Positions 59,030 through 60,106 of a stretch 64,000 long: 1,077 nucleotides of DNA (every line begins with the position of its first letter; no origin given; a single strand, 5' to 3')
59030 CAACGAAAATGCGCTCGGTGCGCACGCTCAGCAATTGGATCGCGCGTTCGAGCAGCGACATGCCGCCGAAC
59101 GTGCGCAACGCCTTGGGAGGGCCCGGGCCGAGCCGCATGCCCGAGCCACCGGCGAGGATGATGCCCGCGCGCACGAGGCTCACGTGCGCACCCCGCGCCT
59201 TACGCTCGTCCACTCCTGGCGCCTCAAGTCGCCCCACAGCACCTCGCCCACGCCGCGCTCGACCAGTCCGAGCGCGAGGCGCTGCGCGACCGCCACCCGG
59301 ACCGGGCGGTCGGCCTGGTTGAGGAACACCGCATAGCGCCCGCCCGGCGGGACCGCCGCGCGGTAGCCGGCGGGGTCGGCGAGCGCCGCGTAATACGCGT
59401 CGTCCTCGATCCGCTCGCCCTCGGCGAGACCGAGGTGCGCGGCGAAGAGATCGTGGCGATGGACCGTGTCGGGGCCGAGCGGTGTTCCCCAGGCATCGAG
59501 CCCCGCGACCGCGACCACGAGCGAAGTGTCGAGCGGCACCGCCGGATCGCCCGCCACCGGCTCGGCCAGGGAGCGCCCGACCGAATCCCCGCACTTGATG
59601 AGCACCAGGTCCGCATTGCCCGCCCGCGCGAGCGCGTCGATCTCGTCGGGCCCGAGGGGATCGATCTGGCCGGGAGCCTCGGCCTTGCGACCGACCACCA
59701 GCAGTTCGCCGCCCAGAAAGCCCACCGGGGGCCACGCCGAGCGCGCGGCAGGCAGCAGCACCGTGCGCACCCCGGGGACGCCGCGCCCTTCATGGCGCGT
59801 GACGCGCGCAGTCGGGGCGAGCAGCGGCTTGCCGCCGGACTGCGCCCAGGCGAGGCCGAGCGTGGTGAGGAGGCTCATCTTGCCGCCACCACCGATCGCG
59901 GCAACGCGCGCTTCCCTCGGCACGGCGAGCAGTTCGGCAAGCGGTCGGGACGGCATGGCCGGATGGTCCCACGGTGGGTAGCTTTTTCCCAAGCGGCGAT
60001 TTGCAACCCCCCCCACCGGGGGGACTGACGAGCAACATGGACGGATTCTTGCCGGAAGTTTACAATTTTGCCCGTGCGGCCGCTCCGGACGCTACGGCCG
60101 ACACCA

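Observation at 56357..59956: YqeC-family and MobA-like genes (GTGA-coupled) directly upstream of a bis-MGD molybdoenzyme rather than a xanthine-dehydrogenase-family hydroxylase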

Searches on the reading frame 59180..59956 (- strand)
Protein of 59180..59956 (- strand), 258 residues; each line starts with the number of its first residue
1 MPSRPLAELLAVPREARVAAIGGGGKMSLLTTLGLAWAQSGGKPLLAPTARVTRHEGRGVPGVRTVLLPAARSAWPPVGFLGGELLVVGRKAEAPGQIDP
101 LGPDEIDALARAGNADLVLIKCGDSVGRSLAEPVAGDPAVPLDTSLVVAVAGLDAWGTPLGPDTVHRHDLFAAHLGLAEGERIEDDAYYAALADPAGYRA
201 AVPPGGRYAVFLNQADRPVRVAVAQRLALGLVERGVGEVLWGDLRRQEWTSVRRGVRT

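Call 4: search_protein_families(library=ncbifam, proteins=[window:59180-59956:-], max_evalue=0.01)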
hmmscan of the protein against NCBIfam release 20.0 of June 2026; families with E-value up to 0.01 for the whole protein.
window:59180-59956:- (258 aa): 1 family
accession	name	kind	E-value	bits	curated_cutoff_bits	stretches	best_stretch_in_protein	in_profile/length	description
TIGR03172.2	TIGR03172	equivalog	1.1e-22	80.8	73.05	1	18-229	2-204/209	selenium cofactor biosynthesis protein YqeC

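Call 5: search_protein_families(library=pfam, proteins=[window:59180-59956:-], max_evalue=0.01)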
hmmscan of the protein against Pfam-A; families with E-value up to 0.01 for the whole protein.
window:59180-59956:- (258 aa): 1 family
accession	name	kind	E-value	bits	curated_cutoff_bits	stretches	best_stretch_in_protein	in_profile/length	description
PF19842.5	YqeC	-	2.8e-16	60.5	27.6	1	18-168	1-144/145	YqeC protein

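Call 7: find_related_loci(query=window:59180-59956:-, collection=genome_contigs, flank=10000)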
Query window:59180-59956:- (258 aa) in genome_contigs; peptide patterns used: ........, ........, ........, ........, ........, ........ (x = any residue, [..] = any of these).
225 stretches matched a pattern; 3 encode a relative of the query (tblastn E <= 1e-3); 3 distinct loci.
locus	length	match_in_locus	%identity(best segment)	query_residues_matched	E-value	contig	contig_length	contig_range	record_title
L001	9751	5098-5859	68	1-254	6e-104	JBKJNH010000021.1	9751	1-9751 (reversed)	MAG: Candidatus Eisenbacteria bacterium isolate ant_bin.365 S1Ck117_2833210_flag_1_multi_10.0000_len_9751, whole genome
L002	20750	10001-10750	67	1-250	1e-100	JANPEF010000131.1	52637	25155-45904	MAG: Candidatus Eisenbacteria bacterium isolate VAR_78_metabat_282 VAR_78_k141_437096, whole genome shotgun sequence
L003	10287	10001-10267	70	1-89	9e-33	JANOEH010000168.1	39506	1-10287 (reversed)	MAG: Candidatus Eisenbacteria bacterium isolate SOY_65_metabat_360 SOY_65_k141_675753, whole genome shotgun sequence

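Call 12: find_homologous_proteins(query=window:59180-59956:-, max_evalue=0.001)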
Query window:59180-59956:- (258 aa): 70 proteins with E <= 0.001 among 8000 candidates.
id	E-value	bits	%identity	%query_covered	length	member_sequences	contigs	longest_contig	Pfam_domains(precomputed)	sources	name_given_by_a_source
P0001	7.7e-162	555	100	100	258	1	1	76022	PF19842.6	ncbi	-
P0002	2.9e-130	452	82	99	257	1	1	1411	PF19842.6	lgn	-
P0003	8.9e-130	450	80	100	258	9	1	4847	PF19842.6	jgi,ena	-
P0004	5.5e-129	447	81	100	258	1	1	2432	PF19842.6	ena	-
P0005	2.1e-117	409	74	100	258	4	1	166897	PF19842.6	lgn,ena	-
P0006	2.1e-116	406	73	100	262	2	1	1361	PF19842.6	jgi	jgi:probable selenium-dependent hydroxylase accessory protein YqeC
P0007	2.4e-116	406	73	100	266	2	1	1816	PF19842.6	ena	-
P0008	6.5e-115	401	74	100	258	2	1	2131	PF19842.6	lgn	-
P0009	7.9e-115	401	72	100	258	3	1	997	PF19842.6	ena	-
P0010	6.7e-114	398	73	100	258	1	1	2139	PF19842.6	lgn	-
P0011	8.5e-114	398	70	100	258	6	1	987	PF19842.6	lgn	-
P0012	1.3e-113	397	72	100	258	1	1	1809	PF19842.6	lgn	-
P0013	1.6e-113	397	70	100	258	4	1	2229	PF19842.6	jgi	jgi:probable selenium-dependent hydroxylase accessory protein YqeC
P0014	1.8e-111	390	70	100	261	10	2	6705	PF19842.6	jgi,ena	jgi:probable selenium-dependent hydroxylase accessory protein YqeC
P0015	2.7e-104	366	71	90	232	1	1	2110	PF19842.6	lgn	-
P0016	2.9e-103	363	69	98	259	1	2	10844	PF19842.6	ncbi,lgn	-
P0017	6.9e-103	362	65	100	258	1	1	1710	PF19842.6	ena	-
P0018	2.1e-102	360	67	100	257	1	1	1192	PF19842.6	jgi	-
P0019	5.9e-102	359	68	100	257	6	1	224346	PF19842.6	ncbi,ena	-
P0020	3.2e-101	356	68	100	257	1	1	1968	PF19842.6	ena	-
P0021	9.3e-101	355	66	100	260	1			PF19842.6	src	-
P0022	1.5e-100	354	65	100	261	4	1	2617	PF19842.6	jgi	-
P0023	2.3e-100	354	66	100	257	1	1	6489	PF19842.6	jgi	jgi:probable selenium-dependent hydroxylase accessory protein YqeC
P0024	6.3e-100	352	67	100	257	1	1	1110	PF19842.6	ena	-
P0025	9.6e-100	352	67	100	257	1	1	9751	PF19842.6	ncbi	-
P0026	1.3e-99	351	67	98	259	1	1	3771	PF19842.6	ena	-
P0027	1.4e-99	351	66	98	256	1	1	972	PF19842.6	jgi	jgi:probable selenium-dependent hydroxylase accessory protein YqeC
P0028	4.8e-99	349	65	98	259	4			PF19842.6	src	-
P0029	5.8e-99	349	65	100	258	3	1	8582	PF19842.6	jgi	jgi:probable selenium-dependent hydroxylase accessory protein YqeC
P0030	1.0e-98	348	66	98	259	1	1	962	PF19842.6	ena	-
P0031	2.3e-98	347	65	100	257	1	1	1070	PF19842.6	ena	-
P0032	3.6e-98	346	63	100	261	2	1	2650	PF19842.6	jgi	jgi:probable selenium-dependent hydroxylase accessory protein YqeC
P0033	5.4e-98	346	66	100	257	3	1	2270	PF19842.6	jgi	jgi:probable selenium-dependent hydroxylase accessory protein YqeC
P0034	6.5e-98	346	66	100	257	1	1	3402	PF19842.6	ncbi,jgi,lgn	-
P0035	2.3e-97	344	67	100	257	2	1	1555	PF19842.6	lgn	-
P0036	9.5e-97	342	65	100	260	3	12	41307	PF19842.6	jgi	jgi:probable selenium-dependent hydroxylase accessory protein YqeC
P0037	9.7e-97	342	64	100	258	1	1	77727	PF19842.6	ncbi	-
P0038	2.3e-96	340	64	98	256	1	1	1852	PF19842.6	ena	-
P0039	2.8e-95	337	63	100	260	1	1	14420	PF19842.6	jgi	jgi:probable selenium-dependent hydroxylase accessory protein YqeC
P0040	2.9e-95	337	64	98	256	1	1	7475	PF19842.6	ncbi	ncbi:MAG: selenium cofactor biosynthesis protein YqeC [Candidatus Eisenbacteria bacterium]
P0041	3.1e-95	337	64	98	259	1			PF19842.6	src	-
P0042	6.2e-95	336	65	100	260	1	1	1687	PF19842.6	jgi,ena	-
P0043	8.0e-94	332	63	98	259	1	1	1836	PF19842.6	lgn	-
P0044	1.2e-93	332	62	98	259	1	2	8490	PF19842.6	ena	-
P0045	1.9e-93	331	63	98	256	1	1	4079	PF19842.6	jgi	jgi:probable selenium-dependent hydroxylase accessory protein YqeC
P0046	1.9e-93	331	65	100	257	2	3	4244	PF19842.6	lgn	-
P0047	3.2e-93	330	63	97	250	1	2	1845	PF19842.6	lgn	-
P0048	7.7e-93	329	62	98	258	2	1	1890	PF19842.6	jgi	jgi:probable selenium-dependent hydroxylase accessory protein YqeC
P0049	1.7e-92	328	61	98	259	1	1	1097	PF19842.6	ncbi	-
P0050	4.0e-92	327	62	100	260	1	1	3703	PF19842.6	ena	-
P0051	1.5e-91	325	62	100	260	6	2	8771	PF19842.6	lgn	-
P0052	5.9e-87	310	56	100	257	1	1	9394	PF19842.6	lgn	-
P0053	1.6e-80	288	58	100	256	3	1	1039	PF19842.6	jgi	jgi:probable selenium-dependent hydroxylase accessory protein YqeC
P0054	2.3e-75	272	55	100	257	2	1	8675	PF19842.6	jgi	jgi:probable selenium-dependent hydroxylase accessory protein YqeC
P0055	3.7e-75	271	55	100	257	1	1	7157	PF19842.6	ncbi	-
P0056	2.7e-74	268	65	77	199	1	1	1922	PF19842.6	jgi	jgi:probable selenium-dependent hydroxylase accessory protein YqeC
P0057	8.2e-73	263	53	100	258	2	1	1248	PF19842.6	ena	-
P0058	2.5e-58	216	61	67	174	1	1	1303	PF19842.6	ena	-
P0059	4.5e-42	162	44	88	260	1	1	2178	PF19842.6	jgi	jgi:probable selenium-dependent hydroxylase accessory protein YqeC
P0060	3.4e-19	87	32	86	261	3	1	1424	PF19842.6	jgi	jgi:probable selenium-dependent hydroxylase accessory protein YqeC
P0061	4.9e-18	84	32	84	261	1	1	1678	PF19842.6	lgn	-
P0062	5.4e-16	77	26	94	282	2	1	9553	PF19842.6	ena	-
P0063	1.6e-12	66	31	82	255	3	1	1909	PF19842.6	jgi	-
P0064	1.8e-12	65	29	89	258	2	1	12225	PF19842.6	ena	-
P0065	3.7e-12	64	36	58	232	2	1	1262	PF19842.6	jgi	jgi:probable selenium-dependent hydroxylase accessory protein YqeC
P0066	1.6e-10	59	33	63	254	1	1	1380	PF19842.6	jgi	jgi:molybdenum cofactor cytidylyltransferase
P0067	2.5e-9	55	32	64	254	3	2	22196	PF19842.6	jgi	-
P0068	2.5e-7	49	28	78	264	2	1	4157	PF19842.6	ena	-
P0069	2.8e-6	45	30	86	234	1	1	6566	PF19842.6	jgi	jgi:probable selenium-dependent hydroxylase accessory protein YqeC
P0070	3.3e-6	45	28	90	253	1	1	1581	PF19842.6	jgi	jgi:probable selenium-dependent hydroxylase accessory protein YqeC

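Call 13: find_encoding_contigs(protein=P0001, flank=10000, max_places=3)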
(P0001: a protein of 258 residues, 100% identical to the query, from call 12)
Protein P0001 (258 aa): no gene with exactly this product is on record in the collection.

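Call 14: find_encoding_contigs(protein=P0019, flank=10000, max_places=3)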
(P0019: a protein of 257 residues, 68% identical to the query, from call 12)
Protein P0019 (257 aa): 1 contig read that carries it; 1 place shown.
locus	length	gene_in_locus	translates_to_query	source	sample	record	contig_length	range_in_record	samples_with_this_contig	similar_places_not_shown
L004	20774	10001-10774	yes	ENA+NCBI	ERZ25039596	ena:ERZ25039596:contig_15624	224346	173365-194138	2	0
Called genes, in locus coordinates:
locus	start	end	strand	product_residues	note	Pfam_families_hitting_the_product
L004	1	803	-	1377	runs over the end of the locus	PF13860:FlgD_ig (weak)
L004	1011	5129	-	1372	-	PF13860:FlgD_ig (faint)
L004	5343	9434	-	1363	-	PF13860:FlgD_ig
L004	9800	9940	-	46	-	-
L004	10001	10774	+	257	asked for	PF19842:YqeC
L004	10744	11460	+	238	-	PF12804:NTP_transf_3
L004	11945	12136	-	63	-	-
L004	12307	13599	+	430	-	PF00384:Molybdopterin, PF01568:Molydop_binding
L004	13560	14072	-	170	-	-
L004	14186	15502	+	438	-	PF00278:Orn_DAP_Arg_deC, PF02784:Orn_Arg_deC_N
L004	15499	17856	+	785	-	PF00403:HMA, PF00122:E1-E2_ATPase, PF00702:Hydrolase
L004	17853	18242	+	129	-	PF00072:Response_reg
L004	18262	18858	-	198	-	PF13505:OMP_b-brl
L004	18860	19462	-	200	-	PF13505:OMP_b-brl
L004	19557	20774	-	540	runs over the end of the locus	PF01590:GAF, PF13185:GAF_2, PF13492:GAF_3, PF00512:HisKA, PF02518:HATPase_c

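Call 15: find_encoding_contigs(protein=P0067, flank=10000, max_places=3)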
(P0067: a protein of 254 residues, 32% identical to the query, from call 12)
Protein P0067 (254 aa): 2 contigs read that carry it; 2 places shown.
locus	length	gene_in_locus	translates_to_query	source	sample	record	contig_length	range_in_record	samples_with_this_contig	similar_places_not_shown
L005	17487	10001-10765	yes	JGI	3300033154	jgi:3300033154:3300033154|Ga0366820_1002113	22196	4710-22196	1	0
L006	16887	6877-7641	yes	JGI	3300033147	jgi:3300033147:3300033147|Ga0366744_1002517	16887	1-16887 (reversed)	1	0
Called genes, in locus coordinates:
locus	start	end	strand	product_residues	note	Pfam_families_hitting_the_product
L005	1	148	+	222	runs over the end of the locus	PF13505:OMP_b-brl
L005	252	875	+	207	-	PF13505:OMP_b-brl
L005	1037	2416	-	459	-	PF01636:APH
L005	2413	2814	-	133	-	PF12680:SnoaL_2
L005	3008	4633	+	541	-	-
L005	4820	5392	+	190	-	PF13302:Acetyltransf_3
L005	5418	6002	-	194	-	-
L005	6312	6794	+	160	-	-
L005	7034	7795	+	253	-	-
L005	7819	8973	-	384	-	-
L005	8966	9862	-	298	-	PF20112:DUF6502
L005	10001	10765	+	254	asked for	PF19842:YqeC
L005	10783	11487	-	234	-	PF00561:Abhydrolase_1, PF12146:Hydrolase_4, PF12697:Abhydrolase_6, PF08386:Abhydrolase_4 (faint)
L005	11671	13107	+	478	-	PF03007:WS_DGAT_cat, PF06974:WS_DGAT_C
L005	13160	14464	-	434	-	PF00144:Beta-lactamase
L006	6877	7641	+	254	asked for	PF19842:YqeC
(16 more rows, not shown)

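Call 16: find_encoding_contigs(protein=P0064, flank=10000, max_places=3)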
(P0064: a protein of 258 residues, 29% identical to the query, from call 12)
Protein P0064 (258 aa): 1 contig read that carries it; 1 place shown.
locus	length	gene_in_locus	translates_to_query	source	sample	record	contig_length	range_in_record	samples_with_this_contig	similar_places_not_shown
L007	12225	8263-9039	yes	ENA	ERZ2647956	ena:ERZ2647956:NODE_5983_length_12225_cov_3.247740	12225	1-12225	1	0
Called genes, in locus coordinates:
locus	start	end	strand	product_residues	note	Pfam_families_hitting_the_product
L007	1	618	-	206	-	?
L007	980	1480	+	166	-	PF13673:Acetyltransf_10, PF00583:Acetyltransf_1, PF13508:Acetyltransf_7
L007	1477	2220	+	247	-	PF17746:SfsA_N, PF03749:SfsA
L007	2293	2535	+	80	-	-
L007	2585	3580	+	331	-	PF01593:Amino_oxidase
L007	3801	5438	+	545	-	PF00501:AMP-binding, PF13193:AMP-binding_C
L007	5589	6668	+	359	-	PF00994:MoCF_biosynth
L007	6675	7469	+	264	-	PF02625:XdhC_CoxI, PF13478:XdhC_C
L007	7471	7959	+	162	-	-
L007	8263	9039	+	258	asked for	PF19842:YqeC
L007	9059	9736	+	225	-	PF01128:IspD, PF02348:CTP_transf_3 (weak), PF12804:NTP_transf_3, PF20202:DUF6564 (weak)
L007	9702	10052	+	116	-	PF00126:HTH_1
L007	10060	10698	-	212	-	PF01522:Polysacc_deac_1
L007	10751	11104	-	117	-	PF06114:Peptidase_M78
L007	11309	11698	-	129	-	PF12844:HTH_19, PF13560:HTH_31 (weak), PF01381:HTH_3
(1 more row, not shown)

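Call 17: find_encoding_contigs(protein=P0062, flank=10000, max_places=3)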
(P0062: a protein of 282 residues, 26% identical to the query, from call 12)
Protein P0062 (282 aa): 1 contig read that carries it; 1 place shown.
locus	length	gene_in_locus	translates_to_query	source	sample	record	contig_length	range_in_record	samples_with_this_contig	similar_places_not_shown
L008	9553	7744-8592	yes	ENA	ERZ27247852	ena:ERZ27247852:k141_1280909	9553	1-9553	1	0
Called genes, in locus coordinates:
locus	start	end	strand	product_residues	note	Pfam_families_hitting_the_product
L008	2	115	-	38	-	?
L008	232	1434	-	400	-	PF11741:AMIN, PF01520:Amidase_3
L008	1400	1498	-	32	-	-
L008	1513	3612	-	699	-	PF04879:Molybdop_Fe4S4, PF00384:Molybdopterin, PF01568:Molydop_binding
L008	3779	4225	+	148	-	PF00210:Ferritin, PF02915:Rubrerythrin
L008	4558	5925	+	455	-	PF02629:CoA_binding, PF13380:CoA_binding_2, PF13607:Succ_CoA_lig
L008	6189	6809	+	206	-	PF12804:NTP_transf_3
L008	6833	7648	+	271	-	-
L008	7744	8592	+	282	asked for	PF19842:YqeC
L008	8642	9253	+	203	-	-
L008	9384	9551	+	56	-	?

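Call 21: search_solved_structures(query=window:59180-59956:-, max_evalue=10, show_alignments=2)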
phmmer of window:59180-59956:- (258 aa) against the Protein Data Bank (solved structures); distinct sequences matched with E-value up to 10: 3.
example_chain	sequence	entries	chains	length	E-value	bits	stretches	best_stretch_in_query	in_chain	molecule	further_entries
5nbs_A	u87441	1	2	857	0.22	14.2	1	139-232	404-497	Beta-glucosidase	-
4i7a_A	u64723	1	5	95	0.89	12.3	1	81-132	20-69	Ethanolamine utilization protein EutN/carboxysome structural protein Ccml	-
3e9m_A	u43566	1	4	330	1.4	11.6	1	171-242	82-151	Oxidoreductase, Gfo/Idh/MocA family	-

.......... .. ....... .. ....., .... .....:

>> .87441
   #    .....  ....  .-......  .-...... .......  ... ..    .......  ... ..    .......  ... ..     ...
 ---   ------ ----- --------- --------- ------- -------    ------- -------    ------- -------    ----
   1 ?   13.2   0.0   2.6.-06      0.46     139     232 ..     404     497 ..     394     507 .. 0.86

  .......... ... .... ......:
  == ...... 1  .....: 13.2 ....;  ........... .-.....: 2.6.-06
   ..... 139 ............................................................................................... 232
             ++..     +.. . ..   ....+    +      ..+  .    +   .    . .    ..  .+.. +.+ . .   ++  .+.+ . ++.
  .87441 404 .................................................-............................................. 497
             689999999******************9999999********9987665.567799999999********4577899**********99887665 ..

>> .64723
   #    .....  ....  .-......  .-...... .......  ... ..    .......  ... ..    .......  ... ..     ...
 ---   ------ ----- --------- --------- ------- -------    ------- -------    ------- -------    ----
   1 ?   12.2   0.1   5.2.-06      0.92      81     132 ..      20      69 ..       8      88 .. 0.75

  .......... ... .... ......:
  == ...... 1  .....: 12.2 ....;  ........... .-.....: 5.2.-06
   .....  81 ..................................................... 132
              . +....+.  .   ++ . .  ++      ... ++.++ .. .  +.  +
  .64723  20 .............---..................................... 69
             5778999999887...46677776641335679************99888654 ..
